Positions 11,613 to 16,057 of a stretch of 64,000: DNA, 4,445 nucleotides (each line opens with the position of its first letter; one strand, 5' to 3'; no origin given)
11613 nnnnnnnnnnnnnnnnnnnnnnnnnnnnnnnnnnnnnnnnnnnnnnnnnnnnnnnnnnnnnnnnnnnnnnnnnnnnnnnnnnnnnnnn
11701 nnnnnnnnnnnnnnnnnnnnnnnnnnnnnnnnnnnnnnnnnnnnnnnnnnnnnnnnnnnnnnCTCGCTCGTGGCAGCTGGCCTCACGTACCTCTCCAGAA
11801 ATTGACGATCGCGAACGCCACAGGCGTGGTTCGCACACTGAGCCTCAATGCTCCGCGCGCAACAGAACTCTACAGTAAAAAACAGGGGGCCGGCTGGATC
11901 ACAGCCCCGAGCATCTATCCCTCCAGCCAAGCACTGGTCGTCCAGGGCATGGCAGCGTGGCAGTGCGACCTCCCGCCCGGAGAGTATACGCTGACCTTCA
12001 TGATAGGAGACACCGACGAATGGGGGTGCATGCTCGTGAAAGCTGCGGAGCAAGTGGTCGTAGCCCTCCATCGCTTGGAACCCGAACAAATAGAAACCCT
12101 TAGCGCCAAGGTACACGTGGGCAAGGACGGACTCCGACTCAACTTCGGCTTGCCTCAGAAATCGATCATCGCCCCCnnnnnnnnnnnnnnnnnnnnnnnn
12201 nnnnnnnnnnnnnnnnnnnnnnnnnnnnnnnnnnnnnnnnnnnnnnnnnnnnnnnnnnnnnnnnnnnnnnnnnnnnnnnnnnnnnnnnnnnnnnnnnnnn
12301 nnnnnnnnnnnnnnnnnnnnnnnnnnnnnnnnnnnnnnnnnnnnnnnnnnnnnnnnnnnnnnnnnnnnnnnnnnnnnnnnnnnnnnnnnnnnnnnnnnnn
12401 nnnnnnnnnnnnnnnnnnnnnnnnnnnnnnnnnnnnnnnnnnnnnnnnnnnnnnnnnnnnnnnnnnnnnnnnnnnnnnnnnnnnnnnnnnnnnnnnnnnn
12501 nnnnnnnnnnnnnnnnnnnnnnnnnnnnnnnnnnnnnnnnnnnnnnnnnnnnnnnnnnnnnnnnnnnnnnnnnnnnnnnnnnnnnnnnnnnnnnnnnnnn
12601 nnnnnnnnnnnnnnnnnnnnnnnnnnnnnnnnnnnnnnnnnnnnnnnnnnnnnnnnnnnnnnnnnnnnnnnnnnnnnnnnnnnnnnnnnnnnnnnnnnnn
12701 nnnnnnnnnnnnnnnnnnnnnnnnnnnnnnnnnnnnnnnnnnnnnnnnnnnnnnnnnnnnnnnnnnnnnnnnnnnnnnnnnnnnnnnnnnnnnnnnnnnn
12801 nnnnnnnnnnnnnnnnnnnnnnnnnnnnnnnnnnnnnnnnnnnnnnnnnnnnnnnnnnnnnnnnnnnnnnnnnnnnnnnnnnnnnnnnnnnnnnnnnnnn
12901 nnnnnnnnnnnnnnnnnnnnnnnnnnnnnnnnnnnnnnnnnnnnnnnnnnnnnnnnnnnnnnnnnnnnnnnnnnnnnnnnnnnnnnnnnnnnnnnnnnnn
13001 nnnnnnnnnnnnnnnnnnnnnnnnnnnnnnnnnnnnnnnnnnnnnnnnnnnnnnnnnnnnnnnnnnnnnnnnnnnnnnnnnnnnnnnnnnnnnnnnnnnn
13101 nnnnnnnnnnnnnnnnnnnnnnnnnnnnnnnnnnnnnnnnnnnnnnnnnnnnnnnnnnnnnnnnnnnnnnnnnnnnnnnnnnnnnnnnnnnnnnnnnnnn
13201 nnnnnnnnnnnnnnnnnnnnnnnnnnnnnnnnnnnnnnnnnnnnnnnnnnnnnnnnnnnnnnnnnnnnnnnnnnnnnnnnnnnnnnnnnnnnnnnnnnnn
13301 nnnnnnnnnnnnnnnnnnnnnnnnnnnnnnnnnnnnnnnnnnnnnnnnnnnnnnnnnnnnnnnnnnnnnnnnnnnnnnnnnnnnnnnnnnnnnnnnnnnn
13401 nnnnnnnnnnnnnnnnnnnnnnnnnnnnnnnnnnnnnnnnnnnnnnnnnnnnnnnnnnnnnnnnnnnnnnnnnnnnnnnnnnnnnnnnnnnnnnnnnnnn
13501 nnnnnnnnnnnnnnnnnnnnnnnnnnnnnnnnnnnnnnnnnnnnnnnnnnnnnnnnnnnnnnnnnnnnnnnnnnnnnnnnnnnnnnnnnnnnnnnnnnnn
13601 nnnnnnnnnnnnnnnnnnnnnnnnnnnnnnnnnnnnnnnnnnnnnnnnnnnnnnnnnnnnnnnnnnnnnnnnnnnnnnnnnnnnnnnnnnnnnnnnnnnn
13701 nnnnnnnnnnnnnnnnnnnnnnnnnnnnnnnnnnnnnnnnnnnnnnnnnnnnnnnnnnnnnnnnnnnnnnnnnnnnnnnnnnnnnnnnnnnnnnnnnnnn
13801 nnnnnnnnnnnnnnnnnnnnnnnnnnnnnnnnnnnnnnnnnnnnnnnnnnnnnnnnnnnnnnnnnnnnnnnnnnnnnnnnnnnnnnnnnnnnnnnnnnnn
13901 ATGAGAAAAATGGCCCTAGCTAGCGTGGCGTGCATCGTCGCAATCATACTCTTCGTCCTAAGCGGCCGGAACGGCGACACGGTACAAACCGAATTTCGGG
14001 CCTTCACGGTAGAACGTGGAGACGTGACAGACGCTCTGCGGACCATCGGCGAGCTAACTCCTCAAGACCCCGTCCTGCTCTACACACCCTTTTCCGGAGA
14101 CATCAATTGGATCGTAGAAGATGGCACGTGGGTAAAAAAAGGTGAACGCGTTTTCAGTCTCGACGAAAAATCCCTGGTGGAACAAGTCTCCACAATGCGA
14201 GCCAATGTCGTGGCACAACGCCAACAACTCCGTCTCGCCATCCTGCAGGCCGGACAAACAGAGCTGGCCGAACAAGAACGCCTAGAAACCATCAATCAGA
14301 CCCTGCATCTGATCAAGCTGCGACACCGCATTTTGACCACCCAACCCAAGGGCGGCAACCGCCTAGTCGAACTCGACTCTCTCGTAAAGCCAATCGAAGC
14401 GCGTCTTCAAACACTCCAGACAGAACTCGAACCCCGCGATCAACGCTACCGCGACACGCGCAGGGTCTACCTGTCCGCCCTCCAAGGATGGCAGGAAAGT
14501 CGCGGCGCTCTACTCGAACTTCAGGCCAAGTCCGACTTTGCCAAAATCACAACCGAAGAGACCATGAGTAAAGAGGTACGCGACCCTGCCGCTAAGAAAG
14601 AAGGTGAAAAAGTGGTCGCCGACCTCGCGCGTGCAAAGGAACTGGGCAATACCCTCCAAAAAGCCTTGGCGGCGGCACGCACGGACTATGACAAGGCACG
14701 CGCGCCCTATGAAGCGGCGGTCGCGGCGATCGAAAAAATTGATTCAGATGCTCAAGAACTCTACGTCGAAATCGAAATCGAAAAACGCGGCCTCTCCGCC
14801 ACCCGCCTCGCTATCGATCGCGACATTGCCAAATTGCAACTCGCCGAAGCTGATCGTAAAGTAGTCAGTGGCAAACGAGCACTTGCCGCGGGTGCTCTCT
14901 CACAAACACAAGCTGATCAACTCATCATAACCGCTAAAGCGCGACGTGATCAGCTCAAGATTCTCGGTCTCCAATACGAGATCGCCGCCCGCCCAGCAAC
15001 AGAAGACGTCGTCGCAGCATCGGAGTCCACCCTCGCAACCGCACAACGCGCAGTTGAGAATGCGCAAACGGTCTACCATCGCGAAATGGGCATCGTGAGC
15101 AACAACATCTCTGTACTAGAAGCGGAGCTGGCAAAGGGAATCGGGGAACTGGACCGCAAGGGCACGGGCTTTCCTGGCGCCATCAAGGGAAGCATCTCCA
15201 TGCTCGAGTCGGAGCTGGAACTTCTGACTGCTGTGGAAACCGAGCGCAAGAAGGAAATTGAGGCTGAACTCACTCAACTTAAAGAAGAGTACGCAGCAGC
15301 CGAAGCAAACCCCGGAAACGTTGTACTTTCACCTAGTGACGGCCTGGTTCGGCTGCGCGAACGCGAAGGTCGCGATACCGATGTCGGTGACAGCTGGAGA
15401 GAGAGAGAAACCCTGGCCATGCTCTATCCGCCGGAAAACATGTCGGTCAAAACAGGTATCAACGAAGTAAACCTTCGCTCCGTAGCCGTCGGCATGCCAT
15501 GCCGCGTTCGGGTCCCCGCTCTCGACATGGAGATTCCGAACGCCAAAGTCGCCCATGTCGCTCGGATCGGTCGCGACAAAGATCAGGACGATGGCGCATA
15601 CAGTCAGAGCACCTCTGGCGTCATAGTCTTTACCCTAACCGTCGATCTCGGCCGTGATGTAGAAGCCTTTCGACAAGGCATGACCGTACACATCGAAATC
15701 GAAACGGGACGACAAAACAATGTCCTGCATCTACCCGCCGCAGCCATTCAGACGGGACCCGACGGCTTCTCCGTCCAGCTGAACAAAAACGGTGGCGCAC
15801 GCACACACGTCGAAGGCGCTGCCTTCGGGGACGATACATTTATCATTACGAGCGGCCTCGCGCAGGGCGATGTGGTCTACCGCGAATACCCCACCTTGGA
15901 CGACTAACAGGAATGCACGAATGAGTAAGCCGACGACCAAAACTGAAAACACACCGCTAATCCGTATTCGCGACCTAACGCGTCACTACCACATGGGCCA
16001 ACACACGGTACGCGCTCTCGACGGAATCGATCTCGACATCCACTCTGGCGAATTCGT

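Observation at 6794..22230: TolC-(3 oversized periplasmic adaptor genes)-MacB-MBOAT-AlgX/AlgJ-like: a co-directional export plus O-acylation operon of unusual architecture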

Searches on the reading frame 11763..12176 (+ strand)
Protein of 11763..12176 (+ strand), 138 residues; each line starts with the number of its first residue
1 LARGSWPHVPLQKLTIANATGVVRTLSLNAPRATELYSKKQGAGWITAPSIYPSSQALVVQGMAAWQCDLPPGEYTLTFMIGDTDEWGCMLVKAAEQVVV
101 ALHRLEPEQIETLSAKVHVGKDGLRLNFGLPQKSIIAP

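Call 109: search_protein_families(library=pfam, proteins=[window:11763-12176:+], max_evalue=1)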
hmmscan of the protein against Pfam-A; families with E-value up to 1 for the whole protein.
seq(138 aa): 3 families
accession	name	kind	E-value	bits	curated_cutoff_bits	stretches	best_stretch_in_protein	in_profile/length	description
PF14347.11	DUF4399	-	0.11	13.4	28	1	65-89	53-77/91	Domain of unknown function (DUF4399)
PF14524.12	Wzt_C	-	0.14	12.5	30.4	1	66-85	90-109/143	Wzt C-terminal domain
PF16405.10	DUF5013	-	0.28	11.8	28.5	1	67-114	68-119/149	Domain of unknown function (DUF5013)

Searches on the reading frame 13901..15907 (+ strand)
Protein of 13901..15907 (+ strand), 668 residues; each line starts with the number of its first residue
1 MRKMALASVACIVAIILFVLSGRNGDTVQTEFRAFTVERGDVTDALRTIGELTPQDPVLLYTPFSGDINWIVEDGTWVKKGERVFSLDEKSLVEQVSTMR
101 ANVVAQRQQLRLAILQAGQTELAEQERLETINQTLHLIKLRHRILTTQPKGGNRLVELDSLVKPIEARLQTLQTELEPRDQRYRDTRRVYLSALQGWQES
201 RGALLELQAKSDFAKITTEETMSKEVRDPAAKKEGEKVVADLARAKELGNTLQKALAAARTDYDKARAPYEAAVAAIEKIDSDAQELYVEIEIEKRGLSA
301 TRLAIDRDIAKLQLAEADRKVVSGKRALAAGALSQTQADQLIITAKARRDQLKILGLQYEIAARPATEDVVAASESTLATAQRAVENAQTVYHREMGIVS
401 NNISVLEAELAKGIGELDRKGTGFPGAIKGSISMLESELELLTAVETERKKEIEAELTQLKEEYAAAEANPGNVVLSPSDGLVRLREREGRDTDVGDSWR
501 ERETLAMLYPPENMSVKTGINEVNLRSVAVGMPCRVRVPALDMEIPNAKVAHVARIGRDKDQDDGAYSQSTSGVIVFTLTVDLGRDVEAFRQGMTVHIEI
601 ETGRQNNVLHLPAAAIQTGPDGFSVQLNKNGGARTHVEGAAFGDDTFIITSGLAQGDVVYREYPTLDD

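Call 3: search_protein_families(library=pfam, proteins=[window:13901-15907:+], max_evalue=0.01)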
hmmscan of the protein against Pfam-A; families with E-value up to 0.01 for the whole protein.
window:13901-15907:+ (668 aa): 0 families

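Call 5: search_protein_families(library=ncbifam, proteins=[window:13901-15907:+], max_evalue=0.1)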
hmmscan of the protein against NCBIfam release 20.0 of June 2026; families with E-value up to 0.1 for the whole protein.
window:13901-15907:+ (668 aa): 3 families
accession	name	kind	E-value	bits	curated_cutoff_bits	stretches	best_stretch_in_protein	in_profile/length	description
TIGR01730.1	RND_mfp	subfamily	3.9e-14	52.4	94.9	2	455-659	116-305/322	efflux RND transporter periplasmic adaptor subunit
TIGR00998.1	8a0101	subfamily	0.00049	19.1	390.8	1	306-542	74-269/334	EmrA/EmrK family multidrug efflux transporter periplasmic adaptor subunit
NF038010.1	ABC_adapt_DarC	equivalog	0.02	13.6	450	0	4-129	19-145/417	darobactin export ABC transporter periplasmic adaptor subunit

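Call 25: search_solved_structures(query=A3, max_evalue=10)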
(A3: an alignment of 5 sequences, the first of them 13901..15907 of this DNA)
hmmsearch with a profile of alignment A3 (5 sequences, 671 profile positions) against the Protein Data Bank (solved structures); distinct sequences matched with E-value up to 10: 8.
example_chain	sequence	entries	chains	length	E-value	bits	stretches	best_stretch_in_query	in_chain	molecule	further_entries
4dk0_A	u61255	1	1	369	1.7e-08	36.3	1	440-664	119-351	Putative MacA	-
4dk1_A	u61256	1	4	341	3.3e-07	32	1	507-664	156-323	Putative MacA, Multidrug resistance protein mexA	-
6egl_A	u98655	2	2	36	0.71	11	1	153-181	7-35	Apo-(GRAND CoilSerL12(DLE)L16C)3 | Apo-(GRAND CoilSerL16CL19(DLE))3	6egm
6egn_A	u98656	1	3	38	0.75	11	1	153-181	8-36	Hg(II)(GRAND CoilSerL16CL19(DLE))3-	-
3vz2_A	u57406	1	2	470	0.94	10.6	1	172-240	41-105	Succinate-semialdehyde dehydrogenase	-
3vz3_A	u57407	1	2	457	0.99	10.6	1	172-240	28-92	Succinate-semialdehyde dehydrogenase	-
4it9_A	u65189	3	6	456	1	10.6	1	172-240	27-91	Succinate-semialdehyde dehydrogenase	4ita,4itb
3vz1_A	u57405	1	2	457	1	10.6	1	172-240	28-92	Succinate-semialdehyde dehydrogenase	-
